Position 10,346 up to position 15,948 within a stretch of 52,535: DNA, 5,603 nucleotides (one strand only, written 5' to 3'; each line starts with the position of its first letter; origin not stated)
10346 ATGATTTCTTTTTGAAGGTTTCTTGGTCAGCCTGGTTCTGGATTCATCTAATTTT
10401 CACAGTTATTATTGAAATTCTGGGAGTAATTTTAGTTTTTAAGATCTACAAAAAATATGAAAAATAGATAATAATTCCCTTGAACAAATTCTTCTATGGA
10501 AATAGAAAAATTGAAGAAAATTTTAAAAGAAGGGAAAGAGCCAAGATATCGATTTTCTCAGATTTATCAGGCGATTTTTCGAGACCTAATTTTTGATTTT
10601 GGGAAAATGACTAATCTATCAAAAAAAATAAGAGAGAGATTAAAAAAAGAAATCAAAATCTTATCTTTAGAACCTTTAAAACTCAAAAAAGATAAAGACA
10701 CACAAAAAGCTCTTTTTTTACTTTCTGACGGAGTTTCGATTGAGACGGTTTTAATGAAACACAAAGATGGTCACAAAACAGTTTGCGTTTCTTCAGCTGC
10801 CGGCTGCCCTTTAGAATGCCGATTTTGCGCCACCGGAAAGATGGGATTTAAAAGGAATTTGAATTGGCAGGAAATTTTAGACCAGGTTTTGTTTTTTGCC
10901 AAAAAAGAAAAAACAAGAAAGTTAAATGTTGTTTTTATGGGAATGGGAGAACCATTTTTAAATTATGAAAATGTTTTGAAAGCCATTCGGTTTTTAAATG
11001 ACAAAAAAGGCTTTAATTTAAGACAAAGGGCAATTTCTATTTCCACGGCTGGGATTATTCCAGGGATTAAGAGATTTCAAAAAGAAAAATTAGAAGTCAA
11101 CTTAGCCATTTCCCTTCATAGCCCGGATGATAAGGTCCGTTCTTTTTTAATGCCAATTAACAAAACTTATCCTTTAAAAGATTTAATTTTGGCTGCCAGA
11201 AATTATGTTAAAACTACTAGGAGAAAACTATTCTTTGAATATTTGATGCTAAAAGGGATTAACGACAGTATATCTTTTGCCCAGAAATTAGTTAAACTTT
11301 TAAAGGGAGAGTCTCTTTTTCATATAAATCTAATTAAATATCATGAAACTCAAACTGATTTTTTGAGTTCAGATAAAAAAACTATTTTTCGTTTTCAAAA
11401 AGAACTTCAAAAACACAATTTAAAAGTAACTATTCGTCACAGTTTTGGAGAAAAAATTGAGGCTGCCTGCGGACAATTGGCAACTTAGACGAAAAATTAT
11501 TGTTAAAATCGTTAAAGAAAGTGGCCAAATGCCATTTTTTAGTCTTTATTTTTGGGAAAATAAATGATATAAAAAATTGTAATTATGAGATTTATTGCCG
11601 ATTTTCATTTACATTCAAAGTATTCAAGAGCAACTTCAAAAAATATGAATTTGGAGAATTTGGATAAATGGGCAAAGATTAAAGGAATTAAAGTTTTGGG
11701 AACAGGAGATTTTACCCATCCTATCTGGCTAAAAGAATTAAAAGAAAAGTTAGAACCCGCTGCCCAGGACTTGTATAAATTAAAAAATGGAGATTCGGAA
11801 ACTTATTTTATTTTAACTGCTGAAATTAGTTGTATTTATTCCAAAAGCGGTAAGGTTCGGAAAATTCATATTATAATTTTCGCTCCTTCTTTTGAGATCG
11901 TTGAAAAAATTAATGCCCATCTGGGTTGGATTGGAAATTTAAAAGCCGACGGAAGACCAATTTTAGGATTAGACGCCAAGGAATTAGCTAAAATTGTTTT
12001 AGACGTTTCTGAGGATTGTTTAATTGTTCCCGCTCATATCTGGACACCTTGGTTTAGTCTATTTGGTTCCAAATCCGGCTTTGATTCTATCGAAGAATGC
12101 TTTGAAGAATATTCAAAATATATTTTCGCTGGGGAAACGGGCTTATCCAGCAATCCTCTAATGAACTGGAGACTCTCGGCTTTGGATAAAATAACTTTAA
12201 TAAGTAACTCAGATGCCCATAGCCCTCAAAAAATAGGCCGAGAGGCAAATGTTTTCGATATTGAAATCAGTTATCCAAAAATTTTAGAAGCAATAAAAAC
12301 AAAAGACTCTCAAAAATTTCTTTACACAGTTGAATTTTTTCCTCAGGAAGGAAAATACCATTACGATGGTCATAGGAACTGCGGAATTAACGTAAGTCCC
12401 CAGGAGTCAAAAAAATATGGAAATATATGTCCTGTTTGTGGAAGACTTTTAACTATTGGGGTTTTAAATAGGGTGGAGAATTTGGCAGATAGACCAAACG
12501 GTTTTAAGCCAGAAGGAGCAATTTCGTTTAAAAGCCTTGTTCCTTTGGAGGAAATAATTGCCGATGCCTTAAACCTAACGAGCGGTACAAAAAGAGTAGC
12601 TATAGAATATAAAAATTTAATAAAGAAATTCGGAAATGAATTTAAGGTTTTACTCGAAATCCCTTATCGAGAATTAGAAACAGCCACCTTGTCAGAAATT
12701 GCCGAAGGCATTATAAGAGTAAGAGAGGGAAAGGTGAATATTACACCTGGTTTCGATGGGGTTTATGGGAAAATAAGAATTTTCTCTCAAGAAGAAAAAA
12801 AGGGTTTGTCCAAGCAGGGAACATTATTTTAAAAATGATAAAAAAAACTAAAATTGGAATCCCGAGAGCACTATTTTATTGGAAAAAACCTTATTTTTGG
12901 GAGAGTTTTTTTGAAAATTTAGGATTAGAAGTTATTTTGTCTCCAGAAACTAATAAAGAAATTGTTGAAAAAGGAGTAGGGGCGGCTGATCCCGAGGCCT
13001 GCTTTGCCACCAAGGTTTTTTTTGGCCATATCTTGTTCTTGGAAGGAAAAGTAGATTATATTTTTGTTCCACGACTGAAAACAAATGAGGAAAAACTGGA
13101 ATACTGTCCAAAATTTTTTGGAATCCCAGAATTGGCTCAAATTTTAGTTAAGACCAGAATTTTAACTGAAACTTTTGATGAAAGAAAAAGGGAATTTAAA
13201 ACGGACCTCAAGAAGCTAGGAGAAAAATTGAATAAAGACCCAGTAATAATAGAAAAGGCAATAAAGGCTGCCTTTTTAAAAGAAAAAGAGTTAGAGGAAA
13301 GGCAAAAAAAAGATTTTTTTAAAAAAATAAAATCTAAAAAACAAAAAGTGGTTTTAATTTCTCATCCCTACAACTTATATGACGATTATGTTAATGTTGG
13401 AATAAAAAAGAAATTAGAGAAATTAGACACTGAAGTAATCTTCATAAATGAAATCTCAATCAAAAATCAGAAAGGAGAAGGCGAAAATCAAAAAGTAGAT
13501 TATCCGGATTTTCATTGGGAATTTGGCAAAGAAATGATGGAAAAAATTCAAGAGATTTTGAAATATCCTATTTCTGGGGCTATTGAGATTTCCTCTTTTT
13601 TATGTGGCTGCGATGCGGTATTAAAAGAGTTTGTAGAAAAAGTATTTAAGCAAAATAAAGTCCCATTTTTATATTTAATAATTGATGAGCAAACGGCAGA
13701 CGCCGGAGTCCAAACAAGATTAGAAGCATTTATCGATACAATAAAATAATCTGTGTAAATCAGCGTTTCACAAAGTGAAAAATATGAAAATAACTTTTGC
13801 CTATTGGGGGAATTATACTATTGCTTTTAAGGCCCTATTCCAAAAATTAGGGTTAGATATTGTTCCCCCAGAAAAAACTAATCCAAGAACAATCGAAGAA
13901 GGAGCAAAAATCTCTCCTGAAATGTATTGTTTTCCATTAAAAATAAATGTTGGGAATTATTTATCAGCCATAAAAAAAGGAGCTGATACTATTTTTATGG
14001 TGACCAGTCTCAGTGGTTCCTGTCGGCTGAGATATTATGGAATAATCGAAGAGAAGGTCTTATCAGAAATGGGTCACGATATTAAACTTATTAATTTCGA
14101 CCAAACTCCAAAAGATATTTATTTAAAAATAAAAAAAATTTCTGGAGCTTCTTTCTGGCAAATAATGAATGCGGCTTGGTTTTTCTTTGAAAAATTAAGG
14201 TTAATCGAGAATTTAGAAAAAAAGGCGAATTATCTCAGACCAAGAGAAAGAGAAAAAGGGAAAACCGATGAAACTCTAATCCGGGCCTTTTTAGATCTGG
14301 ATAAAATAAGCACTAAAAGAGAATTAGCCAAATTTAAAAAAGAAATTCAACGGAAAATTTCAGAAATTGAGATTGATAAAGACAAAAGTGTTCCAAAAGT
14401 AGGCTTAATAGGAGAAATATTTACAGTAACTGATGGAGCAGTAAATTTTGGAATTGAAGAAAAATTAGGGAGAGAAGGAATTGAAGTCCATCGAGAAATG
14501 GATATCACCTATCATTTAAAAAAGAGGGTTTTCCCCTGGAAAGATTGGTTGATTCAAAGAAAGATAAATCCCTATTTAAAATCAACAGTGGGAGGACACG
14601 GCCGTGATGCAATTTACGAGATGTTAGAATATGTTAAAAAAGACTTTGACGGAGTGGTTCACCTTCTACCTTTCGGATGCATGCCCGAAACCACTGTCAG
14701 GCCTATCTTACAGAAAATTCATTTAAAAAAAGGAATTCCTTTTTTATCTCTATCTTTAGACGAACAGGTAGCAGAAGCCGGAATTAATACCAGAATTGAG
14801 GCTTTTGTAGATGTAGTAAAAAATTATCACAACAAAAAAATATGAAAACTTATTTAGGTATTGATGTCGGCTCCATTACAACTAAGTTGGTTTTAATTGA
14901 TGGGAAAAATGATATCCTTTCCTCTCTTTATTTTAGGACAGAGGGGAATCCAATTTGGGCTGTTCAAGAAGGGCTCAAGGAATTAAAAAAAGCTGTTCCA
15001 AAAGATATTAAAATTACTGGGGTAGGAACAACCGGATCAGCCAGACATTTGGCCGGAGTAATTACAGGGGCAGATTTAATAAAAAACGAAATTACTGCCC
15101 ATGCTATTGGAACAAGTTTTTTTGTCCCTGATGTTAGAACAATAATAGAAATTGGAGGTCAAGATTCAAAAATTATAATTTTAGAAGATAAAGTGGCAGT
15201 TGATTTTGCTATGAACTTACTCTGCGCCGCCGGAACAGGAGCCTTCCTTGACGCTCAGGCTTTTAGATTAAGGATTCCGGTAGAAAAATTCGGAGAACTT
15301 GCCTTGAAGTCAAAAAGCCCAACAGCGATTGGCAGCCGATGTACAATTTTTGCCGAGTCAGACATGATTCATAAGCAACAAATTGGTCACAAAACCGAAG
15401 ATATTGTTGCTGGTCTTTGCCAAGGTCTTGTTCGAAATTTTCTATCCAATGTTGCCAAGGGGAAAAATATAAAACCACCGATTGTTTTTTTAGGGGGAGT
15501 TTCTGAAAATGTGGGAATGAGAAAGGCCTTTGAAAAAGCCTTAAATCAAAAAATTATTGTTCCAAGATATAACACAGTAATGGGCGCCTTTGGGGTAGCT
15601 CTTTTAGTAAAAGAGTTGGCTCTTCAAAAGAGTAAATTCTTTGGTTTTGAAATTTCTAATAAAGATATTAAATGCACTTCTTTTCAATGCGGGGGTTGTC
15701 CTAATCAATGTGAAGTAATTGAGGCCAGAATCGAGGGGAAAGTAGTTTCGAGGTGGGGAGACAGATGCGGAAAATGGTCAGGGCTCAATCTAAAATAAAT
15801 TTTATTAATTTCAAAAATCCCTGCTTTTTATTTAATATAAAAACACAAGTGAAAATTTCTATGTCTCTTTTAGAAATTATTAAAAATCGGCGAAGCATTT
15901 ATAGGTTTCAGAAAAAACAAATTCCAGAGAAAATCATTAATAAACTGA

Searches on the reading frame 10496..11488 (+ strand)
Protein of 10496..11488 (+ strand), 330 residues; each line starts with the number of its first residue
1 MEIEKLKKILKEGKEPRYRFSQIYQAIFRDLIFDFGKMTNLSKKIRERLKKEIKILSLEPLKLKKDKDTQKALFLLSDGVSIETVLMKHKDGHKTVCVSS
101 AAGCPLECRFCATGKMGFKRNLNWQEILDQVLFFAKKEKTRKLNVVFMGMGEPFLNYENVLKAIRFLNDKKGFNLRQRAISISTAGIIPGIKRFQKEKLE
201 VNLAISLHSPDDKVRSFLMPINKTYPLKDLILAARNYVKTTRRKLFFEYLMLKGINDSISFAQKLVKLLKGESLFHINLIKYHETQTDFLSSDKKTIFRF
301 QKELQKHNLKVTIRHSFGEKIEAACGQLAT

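Call 71: search_protein_families(library=pfam, proteins=[window:10496-11488:+], max_evalue=0.001)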
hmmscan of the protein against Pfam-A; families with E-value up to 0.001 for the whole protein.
window:10496-11488:+ (330 aa): 3 families
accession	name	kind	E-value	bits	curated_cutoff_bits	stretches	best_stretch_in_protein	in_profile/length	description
PF04055.27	Radical_SAM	-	3.2e-17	63.6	29.5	1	100-258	3-157/166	Radical SAM superfamily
PF21016.3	RlmN_N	-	4e-10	39.7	24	1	2-55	7-60/60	Ribosomal RNA large subunit methyltransferase N-terminal domain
PF13353.11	Fer4_12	-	0.00018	22.3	22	1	92-170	3-80/137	4Fe-4S single cluster domain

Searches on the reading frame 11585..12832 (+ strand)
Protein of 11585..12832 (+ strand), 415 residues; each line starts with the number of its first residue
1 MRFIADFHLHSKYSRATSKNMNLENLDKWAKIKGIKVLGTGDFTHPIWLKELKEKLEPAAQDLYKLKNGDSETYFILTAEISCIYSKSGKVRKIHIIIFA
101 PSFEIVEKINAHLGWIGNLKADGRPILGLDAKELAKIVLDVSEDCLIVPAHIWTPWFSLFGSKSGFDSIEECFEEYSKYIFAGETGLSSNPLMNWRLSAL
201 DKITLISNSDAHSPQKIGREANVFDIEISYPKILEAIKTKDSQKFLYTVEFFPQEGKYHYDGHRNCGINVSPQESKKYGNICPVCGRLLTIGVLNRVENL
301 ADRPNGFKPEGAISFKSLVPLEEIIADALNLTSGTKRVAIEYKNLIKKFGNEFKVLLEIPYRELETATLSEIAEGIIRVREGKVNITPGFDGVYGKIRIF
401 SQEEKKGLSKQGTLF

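Call 71: search_protein_families(library=pfam, proteins=[window:11585-12832:+], max_evalue=0.001)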
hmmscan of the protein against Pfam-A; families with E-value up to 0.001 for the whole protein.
window:11585-12832:+ (415 aa): 1 family
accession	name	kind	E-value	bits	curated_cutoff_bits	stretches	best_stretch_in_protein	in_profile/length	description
PF13263.12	PHP_C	-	0.00021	21.2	21.3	1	205-239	18-53/56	PHP-associated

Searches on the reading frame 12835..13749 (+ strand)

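Call 71: search_protein_families(library=pfam, proteins=[window:12835-13749:+], max_evalue=0.001)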
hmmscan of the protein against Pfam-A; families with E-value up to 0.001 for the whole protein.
window:12835-13749:+ (304 aa): 2 families
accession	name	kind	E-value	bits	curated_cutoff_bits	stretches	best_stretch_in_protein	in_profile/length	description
PF09989.15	DUF2229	-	1.3e-47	162.7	29.4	1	6-203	1-214/218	CoA enzyme activase uncharacterised domain (DUF2229)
PF06050.19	HGD-D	-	0.00078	19.5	28.4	0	239-303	276-342/342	2-hydroxyglutaryl-CoA dehydratase, D-component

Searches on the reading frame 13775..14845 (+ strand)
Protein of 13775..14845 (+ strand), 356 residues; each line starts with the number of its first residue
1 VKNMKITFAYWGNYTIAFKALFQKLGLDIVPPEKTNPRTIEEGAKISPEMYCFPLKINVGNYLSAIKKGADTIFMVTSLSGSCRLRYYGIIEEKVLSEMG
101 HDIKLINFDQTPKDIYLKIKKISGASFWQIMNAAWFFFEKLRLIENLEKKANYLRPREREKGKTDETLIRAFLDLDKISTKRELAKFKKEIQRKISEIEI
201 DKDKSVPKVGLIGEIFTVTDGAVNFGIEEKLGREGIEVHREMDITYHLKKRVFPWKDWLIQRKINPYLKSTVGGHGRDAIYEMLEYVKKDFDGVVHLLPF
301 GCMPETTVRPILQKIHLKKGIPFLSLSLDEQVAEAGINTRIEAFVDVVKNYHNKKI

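Call 71: search_protein_families(library=pfam, proteins=[window:13775-14845:+], max_evalue=0.001)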
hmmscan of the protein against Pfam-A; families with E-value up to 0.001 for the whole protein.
window:13775-14845:+ (356 aa): 2 families
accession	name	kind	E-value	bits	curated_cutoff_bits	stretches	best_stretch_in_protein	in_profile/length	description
PF09989.15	DUF2229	-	1e-14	55.2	29.4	1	9-75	9-75/218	CoA enzyme activase uncharacterised domain (DUF2229)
PF06050.19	HGD-D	-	1.2e-09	38.7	28.4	1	289-346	282-340/342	2-hydroxyglutaryl-CoA dehydratase, D-component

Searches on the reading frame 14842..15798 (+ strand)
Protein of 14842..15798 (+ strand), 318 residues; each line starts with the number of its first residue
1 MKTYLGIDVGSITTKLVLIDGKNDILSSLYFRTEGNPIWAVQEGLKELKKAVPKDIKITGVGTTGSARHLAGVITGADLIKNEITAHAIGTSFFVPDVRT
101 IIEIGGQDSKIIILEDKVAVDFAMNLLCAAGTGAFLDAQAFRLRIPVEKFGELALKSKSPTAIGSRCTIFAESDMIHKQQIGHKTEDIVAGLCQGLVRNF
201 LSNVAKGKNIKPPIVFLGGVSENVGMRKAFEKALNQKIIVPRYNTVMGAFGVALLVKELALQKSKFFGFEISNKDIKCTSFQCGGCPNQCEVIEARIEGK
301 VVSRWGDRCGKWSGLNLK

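Call 71: search_protein_families(library=pfam, proteins=[window:14842-15798:+], max_evalue=0.001)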
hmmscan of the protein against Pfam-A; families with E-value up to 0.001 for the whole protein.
window:14842-15798:+ (318 aa): 1 family
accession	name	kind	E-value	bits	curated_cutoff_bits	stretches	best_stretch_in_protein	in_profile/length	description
PF01869.26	BcrAD_BadFG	-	3.5e-46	158.4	31.5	1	5-255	1-270/271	BadF/BadG/BcrA/BcrD ATPase family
